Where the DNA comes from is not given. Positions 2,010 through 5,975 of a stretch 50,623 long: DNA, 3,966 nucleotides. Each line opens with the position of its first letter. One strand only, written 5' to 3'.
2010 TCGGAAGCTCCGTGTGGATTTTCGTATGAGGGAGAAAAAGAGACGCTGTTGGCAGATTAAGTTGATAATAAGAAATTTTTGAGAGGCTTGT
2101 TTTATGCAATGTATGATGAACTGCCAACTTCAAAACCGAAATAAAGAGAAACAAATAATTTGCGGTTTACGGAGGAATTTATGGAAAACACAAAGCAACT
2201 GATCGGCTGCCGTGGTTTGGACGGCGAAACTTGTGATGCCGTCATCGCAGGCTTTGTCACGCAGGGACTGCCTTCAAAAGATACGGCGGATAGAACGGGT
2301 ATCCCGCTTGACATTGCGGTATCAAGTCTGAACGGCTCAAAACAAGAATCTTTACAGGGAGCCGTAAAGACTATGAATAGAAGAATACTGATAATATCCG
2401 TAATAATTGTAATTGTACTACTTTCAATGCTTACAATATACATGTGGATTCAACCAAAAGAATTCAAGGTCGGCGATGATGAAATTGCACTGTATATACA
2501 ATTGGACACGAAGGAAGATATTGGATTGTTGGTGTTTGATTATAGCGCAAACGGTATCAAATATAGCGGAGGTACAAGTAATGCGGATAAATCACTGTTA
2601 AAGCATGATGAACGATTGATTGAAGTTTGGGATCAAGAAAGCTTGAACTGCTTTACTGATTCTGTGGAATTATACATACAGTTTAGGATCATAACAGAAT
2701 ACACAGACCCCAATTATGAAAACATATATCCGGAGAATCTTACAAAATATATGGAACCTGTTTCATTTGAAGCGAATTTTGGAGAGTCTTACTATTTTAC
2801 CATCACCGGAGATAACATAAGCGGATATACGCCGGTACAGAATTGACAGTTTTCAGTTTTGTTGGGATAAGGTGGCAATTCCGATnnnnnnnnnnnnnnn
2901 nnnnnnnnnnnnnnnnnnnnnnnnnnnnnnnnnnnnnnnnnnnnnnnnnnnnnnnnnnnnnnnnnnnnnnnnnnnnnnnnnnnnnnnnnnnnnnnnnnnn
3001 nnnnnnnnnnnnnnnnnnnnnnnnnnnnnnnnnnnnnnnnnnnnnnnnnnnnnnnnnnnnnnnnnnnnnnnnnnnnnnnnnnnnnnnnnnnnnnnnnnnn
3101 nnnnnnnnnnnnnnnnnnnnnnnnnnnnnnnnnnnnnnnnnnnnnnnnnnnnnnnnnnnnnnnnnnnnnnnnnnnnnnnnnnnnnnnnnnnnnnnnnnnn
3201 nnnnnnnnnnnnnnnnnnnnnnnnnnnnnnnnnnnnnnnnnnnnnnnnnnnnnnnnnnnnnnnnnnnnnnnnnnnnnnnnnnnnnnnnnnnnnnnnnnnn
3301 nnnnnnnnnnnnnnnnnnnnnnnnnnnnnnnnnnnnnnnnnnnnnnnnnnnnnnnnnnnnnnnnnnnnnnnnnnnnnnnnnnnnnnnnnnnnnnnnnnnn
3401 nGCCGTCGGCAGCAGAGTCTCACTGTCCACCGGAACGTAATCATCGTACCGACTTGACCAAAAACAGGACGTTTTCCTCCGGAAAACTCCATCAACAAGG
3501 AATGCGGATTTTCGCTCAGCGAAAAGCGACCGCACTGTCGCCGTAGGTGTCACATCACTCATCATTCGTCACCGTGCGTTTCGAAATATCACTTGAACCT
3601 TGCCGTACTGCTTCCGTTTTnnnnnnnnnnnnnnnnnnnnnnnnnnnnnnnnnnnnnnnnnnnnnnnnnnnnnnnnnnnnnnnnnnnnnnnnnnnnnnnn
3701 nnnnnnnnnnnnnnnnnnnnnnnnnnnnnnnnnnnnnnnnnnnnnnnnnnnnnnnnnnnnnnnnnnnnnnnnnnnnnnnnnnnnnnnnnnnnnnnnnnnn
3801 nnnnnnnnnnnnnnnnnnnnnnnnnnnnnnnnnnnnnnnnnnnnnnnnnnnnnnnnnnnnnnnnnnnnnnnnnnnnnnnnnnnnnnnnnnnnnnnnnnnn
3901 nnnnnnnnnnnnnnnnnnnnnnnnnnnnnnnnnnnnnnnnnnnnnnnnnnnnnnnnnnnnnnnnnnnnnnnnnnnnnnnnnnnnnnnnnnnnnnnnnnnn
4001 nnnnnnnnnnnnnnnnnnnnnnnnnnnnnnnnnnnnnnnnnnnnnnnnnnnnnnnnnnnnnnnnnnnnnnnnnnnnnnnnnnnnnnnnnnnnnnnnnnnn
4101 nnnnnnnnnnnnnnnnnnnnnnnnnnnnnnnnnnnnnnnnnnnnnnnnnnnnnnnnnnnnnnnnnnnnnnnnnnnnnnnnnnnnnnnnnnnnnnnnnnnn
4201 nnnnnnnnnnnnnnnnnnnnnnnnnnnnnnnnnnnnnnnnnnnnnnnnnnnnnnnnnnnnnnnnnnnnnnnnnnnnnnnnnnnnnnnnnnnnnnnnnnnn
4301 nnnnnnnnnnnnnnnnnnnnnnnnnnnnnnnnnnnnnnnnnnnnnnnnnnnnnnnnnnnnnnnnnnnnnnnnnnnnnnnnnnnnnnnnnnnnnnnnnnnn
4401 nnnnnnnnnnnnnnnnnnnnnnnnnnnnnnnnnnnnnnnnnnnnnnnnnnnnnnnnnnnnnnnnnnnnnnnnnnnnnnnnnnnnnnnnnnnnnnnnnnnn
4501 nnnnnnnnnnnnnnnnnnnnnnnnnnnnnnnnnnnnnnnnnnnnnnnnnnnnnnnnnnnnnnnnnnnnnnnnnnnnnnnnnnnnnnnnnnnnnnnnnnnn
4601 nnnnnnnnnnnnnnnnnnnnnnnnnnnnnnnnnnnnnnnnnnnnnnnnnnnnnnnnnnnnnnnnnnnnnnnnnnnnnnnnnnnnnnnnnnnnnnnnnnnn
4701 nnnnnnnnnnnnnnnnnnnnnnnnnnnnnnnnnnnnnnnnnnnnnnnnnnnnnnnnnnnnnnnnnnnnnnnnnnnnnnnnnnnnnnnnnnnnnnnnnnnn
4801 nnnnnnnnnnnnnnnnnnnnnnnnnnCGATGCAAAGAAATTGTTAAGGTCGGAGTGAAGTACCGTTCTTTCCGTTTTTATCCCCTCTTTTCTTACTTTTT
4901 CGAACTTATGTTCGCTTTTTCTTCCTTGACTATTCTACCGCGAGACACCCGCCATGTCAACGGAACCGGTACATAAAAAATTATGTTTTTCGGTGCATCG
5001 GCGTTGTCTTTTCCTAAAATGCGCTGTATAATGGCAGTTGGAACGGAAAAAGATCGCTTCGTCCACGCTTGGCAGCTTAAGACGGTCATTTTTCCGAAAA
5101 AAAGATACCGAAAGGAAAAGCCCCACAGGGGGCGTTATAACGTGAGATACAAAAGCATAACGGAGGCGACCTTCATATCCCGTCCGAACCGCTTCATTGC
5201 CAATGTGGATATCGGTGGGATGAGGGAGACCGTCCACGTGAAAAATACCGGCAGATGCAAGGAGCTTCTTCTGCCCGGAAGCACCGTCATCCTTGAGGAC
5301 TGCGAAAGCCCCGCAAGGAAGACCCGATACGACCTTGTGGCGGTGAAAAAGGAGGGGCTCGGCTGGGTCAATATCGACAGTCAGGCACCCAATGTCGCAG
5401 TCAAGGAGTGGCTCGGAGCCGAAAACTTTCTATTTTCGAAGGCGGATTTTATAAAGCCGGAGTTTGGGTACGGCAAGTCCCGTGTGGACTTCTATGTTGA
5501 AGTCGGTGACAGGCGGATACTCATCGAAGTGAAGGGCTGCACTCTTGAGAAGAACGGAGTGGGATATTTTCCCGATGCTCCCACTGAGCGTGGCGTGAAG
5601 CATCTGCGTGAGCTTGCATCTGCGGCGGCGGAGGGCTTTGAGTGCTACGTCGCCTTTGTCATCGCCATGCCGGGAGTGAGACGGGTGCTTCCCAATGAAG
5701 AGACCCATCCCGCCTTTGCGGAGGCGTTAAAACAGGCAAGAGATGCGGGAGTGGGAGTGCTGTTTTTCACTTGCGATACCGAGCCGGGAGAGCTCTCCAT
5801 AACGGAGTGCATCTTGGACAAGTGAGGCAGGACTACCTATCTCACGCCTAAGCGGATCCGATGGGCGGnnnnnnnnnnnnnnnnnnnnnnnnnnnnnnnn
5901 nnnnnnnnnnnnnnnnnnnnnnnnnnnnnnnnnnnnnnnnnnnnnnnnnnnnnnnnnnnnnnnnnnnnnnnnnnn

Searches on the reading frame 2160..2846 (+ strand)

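Call 34: search_protein_families(library=pfam, proteins=[window:2160-2846:+], max_evalue=1)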
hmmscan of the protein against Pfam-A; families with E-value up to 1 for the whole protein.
window:2160-2846:+ (228 aa): 2 families
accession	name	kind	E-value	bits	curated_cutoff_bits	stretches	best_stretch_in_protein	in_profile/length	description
PF04415.17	DUF515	-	0.0021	17.1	29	1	60-103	14-60/449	Protein of unknown function (DUF515)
PF05434.16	Tmemb_9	-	0.066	13.5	28.6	1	73-96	46-69/145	TMEM9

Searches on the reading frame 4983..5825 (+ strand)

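Call 34: search_protein_families(library=pfam, proteins=[window:4983-5825:+], max_evalue=1)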
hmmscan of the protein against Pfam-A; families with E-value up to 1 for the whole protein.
window:4983-5825:+ (280 aa): 4 families
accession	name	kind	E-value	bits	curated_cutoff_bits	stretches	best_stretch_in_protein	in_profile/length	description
PF03749.19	SfsA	-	3.1e-43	147.3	22.8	1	134-268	1-136/138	Sugar fermentation stimulation protein RE domain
PF17746.7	SfsA_N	-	1.6e-23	83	25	1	65-131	1-63/63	SfsA N-terminal OB domain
PF19419.5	DUF5983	-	0.057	14.2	27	0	226-268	41-81/90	Family of unknown function (DUF5983) C-terminal domain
PF11775.14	CobT_C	-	0.094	12.8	21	1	80-145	66-131/220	Cobalamin biosynthesis protein CobT VWA domain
